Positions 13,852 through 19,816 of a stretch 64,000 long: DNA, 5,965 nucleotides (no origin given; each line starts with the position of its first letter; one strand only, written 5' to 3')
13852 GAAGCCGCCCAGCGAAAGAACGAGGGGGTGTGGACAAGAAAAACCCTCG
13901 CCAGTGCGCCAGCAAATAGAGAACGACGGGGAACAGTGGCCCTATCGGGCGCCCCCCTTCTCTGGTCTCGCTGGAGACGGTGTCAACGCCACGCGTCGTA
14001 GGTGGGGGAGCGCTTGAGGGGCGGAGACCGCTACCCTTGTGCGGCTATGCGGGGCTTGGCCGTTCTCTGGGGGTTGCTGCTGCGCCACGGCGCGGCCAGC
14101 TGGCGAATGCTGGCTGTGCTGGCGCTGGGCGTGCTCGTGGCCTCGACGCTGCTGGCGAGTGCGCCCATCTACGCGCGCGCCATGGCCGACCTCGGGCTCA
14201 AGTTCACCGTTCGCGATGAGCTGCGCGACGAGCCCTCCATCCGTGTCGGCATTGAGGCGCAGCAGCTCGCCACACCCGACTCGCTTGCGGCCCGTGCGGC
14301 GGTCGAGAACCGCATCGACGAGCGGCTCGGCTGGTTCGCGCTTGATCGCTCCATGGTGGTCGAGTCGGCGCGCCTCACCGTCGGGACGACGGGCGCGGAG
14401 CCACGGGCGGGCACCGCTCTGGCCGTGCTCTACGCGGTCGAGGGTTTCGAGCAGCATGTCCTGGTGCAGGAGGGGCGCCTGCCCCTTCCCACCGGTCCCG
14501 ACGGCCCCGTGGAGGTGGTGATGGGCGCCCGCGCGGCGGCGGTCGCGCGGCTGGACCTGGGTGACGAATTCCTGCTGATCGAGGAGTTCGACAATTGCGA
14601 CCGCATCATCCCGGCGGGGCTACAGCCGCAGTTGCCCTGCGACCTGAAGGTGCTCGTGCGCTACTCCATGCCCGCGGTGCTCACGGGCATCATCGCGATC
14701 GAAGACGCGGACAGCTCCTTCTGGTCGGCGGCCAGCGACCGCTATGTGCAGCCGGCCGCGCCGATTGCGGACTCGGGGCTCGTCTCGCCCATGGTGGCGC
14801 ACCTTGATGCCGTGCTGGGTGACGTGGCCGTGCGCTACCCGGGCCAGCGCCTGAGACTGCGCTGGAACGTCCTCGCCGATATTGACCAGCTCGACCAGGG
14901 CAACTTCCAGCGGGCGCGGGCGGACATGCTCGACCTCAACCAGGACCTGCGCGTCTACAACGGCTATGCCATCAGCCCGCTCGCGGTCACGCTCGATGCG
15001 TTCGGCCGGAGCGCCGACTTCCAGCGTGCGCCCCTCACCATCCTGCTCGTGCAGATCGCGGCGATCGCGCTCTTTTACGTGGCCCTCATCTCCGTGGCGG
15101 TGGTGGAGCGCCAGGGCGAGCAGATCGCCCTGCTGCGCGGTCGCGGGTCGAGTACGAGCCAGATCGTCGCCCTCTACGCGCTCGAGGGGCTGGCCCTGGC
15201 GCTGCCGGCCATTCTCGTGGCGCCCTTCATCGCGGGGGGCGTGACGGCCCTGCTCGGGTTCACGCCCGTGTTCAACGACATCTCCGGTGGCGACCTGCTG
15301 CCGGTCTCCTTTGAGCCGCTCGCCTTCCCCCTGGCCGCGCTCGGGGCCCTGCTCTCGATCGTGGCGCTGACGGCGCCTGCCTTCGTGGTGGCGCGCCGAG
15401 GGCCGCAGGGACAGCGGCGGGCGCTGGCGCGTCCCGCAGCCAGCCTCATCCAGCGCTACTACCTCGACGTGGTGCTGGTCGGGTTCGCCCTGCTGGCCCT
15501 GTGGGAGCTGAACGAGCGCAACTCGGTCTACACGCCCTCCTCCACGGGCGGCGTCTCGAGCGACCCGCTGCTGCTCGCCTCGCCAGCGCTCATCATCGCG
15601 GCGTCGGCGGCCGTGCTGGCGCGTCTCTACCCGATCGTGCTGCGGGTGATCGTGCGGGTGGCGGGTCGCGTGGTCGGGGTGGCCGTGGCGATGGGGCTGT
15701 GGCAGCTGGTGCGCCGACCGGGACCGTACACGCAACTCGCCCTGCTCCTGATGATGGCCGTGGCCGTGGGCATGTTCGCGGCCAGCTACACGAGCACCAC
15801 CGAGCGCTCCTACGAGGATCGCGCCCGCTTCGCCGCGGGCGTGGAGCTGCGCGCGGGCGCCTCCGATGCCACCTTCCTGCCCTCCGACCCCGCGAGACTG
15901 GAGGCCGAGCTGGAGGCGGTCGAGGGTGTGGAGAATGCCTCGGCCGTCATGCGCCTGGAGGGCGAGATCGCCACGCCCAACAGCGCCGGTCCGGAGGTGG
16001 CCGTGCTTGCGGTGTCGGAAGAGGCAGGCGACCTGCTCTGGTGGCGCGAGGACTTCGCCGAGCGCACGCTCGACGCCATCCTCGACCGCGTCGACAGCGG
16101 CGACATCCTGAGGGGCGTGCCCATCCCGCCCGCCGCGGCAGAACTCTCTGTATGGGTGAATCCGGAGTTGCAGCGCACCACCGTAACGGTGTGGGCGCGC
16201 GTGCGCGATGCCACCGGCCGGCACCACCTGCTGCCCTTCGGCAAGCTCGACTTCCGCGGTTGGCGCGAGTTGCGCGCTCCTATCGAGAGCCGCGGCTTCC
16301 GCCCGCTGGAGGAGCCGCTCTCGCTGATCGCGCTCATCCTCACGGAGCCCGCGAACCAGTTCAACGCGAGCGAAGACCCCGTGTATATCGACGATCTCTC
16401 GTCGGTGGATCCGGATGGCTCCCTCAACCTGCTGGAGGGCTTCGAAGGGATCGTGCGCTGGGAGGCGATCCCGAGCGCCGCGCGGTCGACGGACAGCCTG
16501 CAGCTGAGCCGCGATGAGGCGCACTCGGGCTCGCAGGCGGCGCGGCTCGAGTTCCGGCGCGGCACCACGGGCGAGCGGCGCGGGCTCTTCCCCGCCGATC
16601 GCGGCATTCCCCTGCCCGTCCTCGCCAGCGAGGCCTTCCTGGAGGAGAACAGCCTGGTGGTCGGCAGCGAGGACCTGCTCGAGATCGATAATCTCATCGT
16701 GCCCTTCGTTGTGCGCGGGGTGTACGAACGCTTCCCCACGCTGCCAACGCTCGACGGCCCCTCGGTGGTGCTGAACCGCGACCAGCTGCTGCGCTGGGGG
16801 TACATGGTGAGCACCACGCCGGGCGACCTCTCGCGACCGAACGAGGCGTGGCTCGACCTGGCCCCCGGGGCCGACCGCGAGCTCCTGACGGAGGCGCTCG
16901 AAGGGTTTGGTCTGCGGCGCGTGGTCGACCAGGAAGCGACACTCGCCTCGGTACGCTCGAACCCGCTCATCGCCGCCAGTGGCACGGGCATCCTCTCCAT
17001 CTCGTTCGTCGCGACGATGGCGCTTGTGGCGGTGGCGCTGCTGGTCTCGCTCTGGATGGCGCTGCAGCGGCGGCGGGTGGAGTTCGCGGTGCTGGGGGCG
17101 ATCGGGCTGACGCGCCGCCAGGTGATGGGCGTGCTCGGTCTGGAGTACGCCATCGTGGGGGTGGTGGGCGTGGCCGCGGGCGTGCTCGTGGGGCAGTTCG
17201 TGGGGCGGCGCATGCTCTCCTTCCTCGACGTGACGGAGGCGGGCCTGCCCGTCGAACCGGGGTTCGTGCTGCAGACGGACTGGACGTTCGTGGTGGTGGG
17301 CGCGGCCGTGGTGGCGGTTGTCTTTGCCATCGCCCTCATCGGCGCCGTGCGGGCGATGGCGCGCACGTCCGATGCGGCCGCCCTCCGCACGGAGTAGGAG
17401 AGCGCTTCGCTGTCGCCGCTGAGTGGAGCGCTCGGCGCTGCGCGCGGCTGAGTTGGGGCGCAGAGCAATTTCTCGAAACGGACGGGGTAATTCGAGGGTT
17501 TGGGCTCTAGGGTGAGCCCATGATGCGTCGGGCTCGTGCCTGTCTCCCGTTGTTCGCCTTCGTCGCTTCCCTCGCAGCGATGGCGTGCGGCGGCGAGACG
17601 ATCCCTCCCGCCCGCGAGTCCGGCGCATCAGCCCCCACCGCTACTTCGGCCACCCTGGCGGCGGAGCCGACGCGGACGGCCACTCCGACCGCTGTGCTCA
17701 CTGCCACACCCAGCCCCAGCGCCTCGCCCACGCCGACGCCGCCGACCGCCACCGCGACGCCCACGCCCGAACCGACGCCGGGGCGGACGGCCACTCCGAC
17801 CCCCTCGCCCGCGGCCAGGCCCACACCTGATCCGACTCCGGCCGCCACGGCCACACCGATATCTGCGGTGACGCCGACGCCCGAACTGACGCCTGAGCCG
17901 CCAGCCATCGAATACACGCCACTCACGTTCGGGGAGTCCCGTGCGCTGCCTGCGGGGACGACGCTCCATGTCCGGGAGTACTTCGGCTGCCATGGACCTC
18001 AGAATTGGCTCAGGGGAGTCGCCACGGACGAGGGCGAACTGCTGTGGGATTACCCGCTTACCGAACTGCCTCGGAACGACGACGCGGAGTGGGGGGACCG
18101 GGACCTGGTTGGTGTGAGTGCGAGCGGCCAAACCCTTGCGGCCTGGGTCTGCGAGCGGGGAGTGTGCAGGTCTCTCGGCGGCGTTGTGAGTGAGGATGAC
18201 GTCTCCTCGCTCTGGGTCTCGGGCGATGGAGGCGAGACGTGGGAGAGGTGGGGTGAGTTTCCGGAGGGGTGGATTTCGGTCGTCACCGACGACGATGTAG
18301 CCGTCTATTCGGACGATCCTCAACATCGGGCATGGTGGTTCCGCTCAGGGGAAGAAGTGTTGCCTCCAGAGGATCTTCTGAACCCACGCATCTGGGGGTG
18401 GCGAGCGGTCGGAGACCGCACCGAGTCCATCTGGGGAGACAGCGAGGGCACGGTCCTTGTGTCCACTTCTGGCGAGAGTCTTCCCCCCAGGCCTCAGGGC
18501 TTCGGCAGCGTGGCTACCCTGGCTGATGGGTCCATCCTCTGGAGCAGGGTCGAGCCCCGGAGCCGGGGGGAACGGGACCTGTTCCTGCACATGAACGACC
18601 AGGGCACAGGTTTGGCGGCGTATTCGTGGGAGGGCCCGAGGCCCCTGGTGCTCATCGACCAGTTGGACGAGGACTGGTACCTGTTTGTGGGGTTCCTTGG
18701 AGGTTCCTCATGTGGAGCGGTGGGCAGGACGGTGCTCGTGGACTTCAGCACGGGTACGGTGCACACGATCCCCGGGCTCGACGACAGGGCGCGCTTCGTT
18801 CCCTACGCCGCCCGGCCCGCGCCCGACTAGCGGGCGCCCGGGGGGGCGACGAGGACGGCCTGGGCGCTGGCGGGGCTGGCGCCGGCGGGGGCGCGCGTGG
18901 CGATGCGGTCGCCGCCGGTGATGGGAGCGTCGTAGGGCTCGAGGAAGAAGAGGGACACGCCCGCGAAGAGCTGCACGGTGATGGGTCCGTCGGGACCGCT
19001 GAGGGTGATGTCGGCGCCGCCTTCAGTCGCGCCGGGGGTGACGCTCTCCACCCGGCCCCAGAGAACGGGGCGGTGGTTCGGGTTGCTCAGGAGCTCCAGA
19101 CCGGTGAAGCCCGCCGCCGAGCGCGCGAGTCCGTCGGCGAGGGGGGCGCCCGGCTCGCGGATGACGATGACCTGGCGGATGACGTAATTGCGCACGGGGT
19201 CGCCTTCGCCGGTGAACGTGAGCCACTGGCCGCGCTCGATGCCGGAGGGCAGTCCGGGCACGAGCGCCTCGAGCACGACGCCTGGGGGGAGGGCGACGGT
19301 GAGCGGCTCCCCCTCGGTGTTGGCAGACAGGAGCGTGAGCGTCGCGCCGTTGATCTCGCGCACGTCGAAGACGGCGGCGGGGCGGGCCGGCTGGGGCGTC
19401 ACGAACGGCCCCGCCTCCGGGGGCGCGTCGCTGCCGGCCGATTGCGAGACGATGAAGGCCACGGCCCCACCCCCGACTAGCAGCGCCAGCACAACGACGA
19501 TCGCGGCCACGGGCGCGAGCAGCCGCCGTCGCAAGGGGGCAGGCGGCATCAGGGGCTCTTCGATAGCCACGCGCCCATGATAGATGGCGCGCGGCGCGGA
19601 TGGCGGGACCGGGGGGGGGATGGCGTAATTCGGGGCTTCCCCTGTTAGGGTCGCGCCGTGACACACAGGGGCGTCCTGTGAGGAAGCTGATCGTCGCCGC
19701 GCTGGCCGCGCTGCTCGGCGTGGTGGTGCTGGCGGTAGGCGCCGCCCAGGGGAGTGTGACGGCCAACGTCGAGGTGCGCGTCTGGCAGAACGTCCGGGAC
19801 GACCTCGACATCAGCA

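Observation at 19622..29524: Head-to-tail array of four diverged paralogues encoding secreted 'double VRVWQ module + NHL beta-propeller' proteins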

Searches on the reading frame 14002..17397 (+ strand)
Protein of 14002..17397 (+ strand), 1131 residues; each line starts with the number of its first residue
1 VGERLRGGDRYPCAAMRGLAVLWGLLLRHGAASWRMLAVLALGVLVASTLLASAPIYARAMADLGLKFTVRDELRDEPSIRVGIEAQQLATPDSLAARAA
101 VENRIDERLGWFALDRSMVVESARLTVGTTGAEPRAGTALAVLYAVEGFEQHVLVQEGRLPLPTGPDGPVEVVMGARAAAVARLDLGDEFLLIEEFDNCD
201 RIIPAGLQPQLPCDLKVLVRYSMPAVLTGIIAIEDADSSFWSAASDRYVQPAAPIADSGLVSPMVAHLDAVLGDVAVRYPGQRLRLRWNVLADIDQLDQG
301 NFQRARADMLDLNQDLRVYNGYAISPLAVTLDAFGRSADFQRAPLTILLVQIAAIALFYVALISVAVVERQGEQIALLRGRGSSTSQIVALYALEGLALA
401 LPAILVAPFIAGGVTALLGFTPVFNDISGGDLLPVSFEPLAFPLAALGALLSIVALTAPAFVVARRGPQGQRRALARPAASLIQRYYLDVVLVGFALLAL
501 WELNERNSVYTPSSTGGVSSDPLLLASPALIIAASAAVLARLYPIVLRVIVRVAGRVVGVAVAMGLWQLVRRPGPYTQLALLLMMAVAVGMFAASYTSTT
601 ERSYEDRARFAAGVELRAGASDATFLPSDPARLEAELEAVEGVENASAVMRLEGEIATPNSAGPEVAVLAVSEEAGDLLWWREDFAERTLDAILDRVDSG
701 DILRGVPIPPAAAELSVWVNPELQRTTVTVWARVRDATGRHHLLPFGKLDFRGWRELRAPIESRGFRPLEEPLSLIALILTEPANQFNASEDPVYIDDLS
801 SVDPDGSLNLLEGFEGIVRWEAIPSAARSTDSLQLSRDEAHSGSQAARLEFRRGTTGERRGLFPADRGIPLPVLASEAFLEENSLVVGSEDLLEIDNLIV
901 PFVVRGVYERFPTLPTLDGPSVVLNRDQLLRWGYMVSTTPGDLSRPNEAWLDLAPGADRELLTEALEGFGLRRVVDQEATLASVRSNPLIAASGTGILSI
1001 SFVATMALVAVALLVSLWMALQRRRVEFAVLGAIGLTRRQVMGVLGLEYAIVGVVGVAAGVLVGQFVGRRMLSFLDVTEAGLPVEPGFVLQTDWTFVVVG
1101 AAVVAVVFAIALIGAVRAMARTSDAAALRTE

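Call 42: search_protein_families(library=pfam, proteins=[window:14002-17397:+], max_evalue=0.001)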
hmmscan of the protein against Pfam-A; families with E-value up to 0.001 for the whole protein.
window:14002-17397:+ (1131 aa): 1 family
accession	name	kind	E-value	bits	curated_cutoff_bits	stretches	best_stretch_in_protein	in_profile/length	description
PF02687.27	FtsX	-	2.1e-18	66.9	25.5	2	1000-1118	2-115/120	FtsX-like permease C-terminal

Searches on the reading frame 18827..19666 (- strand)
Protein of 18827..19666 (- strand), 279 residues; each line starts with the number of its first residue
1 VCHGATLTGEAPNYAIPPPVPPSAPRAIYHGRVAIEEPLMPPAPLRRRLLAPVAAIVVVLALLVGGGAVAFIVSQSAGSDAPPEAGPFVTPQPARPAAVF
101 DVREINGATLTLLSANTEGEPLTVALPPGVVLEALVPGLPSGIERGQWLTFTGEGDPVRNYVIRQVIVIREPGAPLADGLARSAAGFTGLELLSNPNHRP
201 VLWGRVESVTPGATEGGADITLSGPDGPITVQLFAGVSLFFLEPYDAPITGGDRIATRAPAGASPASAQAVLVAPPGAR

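Call 42: search_protein_families(library=pfam, proteins=[window:18827-19666:-], max_evalue=0.001)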
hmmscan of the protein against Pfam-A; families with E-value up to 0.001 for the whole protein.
window:18827-19666:- (279 aa): 0 families
